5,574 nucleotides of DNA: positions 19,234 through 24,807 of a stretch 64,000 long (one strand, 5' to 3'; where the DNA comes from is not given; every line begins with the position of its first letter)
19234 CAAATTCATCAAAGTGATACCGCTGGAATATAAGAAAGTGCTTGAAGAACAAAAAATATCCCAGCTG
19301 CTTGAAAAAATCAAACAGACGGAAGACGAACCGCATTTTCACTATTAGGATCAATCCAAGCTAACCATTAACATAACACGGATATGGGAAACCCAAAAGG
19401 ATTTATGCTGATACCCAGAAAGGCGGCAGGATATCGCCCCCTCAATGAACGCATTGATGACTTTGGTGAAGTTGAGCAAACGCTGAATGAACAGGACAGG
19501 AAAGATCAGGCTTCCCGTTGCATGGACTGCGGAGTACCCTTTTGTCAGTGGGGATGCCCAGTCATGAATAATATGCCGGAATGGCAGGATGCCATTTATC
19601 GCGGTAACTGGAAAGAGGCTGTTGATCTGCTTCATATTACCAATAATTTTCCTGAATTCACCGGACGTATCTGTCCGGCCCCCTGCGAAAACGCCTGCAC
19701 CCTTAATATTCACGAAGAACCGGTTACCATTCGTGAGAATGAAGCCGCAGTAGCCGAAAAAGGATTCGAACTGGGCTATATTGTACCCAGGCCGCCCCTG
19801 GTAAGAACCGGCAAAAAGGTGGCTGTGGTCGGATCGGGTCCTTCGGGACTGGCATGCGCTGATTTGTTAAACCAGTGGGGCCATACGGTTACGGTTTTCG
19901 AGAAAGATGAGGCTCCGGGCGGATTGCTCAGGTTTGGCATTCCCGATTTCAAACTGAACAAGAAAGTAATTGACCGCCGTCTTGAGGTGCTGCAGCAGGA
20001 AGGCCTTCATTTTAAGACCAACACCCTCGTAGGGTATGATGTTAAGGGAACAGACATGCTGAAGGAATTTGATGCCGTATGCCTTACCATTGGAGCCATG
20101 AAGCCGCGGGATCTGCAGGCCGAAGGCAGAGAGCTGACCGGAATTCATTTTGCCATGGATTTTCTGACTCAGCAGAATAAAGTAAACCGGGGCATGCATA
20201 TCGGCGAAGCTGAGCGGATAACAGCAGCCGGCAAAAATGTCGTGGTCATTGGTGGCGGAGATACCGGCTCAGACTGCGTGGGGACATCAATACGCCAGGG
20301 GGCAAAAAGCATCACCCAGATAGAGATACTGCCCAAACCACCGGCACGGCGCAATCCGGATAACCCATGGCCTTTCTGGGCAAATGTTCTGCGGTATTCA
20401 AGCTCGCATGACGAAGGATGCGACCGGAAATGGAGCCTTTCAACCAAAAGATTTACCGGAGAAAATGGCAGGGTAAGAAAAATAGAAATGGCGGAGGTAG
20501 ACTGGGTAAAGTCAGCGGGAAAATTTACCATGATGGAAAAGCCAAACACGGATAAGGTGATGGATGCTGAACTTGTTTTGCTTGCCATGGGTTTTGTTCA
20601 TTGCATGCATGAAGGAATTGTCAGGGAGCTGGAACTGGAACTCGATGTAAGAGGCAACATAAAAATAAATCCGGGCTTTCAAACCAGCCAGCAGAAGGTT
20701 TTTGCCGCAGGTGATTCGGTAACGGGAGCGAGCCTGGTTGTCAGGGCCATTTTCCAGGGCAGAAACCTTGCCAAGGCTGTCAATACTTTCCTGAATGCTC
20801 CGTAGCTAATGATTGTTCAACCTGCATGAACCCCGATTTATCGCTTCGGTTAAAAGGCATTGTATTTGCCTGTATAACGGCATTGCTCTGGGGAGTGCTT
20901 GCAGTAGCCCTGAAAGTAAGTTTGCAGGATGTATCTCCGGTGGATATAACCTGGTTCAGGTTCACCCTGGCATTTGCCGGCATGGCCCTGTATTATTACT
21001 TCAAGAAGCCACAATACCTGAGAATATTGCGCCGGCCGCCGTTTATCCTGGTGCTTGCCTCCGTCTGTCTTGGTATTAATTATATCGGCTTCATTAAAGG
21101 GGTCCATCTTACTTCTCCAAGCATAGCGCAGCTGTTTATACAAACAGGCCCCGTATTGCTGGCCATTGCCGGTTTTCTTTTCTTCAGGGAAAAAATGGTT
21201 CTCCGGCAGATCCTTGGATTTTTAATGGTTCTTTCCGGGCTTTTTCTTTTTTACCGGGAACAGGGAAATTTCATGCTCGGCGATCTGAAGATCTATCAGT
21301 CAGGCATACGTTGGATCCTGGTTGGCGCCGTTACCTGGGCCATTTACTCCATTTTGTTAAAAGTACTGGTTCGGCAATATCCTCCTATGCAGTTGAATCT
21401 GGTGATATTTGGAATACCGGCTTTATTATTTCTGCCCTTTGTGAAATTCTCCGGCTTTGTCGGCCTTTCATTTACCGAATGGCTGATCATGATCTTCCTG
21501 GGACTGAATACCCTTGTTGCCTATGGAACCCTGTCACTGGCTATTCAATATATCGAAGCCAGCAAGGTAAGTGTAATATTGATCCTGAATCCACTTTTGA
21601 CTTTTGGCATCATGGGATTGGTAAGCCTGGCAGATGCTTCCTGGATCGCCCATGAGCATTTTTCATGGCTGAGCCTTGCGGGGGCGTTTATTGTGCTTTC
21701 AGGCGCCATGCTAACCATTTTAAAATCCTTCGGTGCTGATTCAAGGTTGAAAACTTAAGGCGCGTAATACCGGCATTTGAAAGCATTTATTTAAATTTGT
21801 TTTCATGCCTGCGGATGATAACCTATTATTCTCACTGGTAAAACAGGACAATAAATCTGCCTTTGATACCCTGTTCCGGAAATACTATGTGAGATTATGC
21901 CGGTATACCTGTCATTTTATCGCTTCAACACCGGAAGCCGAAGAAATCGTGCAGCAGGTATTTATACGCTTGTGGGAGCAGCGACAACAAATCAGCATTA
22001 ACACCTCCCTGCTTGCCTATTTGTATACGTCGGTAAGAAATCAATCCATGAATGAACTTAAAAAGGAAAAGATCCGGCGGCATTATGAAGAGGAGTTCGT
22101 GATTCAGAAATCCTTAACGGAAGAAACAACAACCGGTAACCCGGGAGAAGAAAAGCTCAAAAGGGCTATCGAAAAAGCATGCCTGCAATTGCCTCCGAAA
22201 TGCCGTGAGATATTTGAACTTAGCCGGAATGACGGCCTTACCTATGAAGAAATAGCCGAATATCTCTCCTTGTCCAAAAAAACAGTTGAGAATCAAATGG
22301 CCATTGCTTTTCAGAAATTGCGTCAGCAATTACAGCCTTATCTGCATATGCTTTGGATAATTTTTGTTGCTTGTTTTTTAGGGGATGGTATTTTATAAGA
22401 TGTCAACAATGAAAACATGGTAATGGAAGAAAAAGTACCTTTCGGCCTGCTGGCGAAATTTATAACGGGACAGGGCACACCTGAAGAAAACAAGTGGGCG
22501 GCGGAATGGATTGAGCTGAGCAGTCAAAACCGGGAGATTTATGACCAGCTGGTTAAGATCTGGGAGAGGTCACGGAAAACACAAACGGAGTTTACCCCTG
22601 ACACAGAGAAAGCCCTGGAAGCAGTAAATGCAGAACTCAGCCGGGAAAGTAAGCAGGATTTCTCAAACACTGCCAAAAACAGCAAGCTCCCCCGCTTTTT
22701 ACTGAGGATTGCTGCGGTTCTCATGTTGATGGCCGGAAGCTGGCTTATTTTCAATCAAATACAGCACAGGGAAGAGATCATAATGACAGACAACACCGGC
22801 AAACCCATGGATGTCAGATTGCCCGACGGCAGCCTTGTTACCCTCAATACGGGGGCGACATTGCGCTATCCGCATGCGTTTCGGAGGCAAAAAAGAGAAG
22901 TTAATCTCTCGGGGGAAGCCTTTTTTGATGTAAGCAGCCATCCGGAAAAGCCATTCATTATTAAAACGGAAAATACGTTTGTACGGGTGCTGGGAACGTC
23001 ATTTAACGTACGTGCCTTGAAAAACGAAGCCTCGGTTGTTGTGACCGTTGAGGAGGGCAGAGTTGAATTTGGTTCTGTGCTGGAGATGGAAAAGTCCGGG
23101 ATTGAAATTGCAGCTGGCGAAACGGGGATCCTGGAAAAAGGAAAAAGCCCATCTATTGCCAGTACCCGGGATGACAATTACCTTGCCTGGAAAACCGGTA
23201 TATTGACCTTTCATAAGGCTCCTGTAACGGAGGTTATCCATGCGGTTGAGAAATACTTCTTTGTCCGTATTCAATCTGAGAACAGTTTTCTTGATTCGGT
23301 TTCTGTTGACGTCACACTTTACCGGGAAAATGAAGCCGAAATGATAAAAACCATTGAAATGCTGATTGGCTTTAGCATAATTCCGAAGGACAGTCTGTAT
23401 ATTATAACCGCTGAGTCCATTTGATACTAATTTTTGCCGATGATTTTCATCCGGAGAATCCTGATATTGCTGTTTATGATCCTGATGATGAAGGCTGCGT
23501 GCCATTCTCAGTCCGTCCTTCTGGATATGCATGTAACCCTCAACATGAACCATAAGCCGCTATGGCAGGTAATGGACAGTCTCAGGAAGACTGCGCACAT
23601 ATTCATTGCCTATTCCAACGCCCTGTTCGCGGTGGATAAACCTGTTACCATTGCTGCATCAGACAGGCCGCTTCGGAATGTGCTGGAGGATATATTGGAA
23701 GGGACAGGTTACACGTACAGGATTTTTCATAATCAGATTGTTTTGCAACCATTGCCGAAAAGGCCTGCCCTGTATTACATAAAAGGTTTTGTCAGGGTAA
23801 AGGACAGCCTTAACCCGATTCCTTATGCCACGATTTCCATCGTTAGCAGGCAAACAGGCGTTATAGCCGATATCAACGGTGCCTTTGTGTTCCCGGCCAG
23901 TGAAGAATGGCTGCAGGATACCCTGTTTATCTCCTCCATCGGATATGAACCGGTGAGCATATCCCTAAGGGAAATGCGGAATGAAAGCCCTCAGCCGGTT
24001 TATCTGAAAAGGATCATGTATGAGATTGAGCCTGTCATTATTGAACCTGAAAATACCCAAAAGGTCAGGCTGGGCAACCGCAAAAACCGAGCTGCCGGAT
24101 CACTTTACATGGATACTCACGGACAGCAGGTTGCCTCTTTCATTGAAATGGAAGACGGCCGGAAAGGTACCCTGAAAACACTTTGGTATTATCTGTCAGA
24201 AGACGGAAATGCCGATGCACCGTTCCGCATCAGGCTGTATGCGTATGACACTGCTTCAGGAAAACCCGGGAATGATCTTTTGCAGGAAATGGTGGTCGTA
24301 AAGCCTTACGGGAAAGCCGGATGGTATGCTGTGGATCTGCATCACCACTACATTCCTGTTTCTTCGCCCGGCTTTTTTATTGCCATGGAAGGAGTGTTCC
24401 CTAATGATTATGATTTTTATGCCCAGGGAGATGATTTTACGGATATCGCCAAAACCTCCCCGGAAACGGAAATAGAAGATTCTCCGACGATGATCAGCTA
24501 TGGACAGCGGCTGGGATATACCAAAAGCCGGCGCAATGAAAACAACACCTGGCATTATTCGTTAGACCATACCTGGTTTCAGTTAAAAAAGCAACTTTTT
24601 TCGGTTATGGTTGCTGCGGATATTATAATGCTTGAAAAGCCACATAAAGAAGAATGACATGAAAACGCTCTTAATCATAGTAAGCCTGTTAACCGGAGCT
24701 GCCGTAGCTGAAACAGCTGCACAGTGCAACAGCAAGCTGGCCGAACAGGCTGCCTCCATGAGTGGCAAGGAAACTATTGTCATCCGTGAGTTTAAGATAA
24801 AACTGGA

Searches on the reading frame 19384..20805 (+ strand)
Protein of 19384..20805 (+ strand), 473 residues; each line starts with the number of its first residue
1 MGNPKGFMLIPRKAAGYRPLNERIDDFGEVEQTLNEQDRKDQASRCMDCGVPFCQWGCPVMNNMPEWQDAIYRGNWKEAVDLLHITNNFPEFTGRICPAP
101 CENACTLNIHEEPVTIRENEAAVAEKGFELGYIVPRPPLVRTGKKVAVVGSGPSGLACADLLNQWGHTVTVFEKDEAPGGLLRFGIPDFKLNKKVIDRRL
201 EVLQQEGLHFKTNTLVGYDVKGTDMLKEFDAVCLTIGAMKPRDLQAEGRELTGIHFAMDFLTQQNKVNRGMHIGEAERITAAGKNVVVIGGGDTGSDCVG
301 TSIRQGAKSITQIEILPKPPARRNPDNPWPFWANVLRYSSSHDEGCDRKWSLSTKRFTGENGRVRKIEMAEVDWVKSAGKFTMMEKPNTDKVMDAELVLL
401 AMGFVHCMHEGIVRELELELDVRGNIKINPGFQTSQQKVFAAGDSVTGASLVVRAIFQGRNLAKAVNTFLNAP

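Call 7: search_protein_families(library=pfam, proteins=[window:19384-20805:+])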
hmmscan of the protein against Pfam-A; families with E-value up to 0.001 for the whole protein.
window:19384-20805:+ (473 aa): 12 families
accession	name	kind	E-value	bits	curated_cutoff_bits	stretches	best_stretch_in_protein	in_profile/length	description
PF14691.11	Fer4_20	-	3.4e-26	91.7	25.8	1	24-126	2-107/113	Dihydroprymidine dehydrogenase domain II, 4Fe-4S cluster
PF07992.20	Pyr_redox_2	-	1.3e-22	81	26.1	1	144-459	1-291/291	Pyridine nucleotide-disulphide oxidoreductase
PF00070.33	Pyr_redox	-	1.3e-08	35.7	22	1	145-178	1-34/82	Pyridine nucleotide-disulphide oxidoreductase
PF13450.12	NAD_binding_8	-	1.3e-08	35.4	21.9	1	148-182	1-35/68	NAD(P)-binding Rossmann-like domain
PF21799.2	MurD-like_N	-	1.8e-05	25.4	27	0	144-181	1-38/88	Mur ligase MurD-like, N-terminal domain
PF13738.12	Pyr_redox_3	-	2.1e-05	24.4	30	0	148-177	2-32/305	Pyridine nucleotide-disulphide oxidoreductase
PF03486.20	HI0933_like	-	3.5e-05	23.8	50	1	145-179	2-36/244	HI0933-like protein Rossmann domain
PF01266.30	DAO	-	4.3e-05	23.6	27.9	1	145-209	1-81/353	FAD dependent oxidoreductase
PF00670.27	AdoHcyase_NAD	-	0.00013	22.6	27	0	277-311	17-52/162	S-adenosyl-L-homocysteine hydrolase, NAD binding domain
PF01494.25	FAD_binding_3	-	0.00024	20.9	22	1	145-178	3-36/349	FAD binding domain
PF01946.23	Thi4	-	0.00029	20.6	26.2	1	145-185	19-60/235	Thi4 family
PF01593.30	Amino_oxidase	-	0.00056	19.7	19.8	0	154-182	2-30/443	Flavin containing amine oxidoreductase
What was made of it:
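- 14804..20805 (+): Regulated genes: gltB (14804-19348, glutamate synthase large subunit) and gltD (19384-20805, small subunit). GltD is identified by Fer4_20 and Pyr_redox_2 domains (call 7).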

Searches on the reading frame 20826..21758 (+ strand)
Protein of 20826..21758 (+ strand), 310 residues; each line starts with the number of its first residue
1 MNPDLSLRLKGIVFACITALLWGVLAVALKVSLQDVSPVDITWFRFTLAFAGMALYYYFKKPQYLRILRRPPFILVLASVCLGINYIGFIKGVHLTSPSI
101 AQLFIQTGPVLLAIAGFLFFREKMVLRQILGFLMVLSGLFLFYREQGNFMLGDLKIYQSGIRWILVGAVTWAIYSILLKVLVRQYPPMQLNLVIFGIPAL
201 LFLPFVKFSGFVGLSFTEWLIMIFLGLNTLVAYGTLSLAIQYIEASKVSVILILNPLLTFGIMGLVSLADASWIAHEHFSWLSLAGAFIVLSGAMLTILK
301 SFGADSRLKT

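Call 7: search_protein_families(library=pfam, proteins=[window:20826-21758:+])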
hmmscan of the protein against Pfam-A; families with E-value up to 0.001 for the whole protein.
window:20826-21758:+ (310 aa): 1 family
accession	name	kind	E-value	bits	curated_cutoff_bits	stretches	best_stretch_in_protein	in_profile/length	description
PF00892.27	EamA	-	7.3e-38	130.3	28.2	2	10-143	2-134/135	EamA-like transporter family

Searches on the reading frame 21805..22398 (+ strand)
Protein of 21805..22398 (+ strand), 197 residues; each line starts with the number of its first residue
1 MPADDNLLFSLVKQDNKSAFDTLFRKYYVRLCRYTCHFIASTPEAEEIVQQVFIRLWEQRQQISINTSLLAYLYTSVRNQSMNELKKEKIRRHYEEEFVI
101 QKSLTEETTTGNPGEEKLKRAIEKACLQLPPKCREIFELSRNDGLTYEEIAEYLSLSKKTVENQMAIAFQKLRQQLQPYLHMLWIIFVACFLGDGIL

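Call 7: search_protein_families(library=pfam, proteins=[window:21805-22398:+])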
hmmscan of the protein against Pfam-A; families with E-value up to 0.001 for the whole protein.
window:21805-22398:+ (197 aa): 5 families
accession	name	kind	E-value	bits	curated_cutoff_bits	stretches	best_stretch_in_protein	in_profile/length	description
PF08281.18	Sigma70_r4_2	-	5.1e-14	52.1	25.7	1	120-172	2-54/54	Sigma-70, region 4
PF04542.20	Sigma70_r2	-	4.7e-11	42.8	24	1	23-89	1-69/71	Sigma-70 region 2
PF07638.17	Sigma70_ECF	-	9.7e-11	42.3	21.1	1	9-177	8-184/185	ECF sigma factor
PF04545.22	Sigma70_r4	-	2.6e-10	40.1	24.1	1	128-174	4-50/50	Sigma-70, region 4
PF00196.25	GerE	-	0.00028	20.9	23.5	1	143-173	16-46/57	Bacterial regulatory proteins, luxR family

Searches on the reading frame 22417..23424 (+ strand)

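Call 70: search_protein_families(library=pfam, proteins=[window:22417-23424:+], max_evalue=0.00001)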
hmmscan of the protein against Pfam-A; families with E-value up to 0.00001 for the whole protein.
window:22417-23424:+ (335 aa): 1 family
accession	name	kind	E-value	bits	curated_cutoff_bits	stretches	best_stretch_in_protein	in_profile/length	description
PF04773.18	FecR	-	8.4e-19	68.3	24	1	127-217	7-97/97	FecR protein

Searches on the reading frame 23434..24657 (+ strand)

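Call 70: search_protein_families(library=pfam, proteins=[window:23434-24657:+], max_evalue=0.00001)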
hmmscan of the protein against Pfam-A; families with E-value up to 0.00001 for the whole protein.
window:23434-24657:+ (407 aa): 2 families
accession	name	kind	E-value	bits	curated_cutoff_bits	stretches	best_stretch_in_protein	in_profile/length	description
PF13715.12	CarbopepD_reg_2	-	1.7e-08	34.8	32.2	1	116-185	1-69/88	CarboxypepD_reg-like domain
PF13620.12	CarboxypepD_reg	-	9.1e-06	26.4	32.3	0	116-177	2-65/82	Carboxypeptidase regulatory-like domain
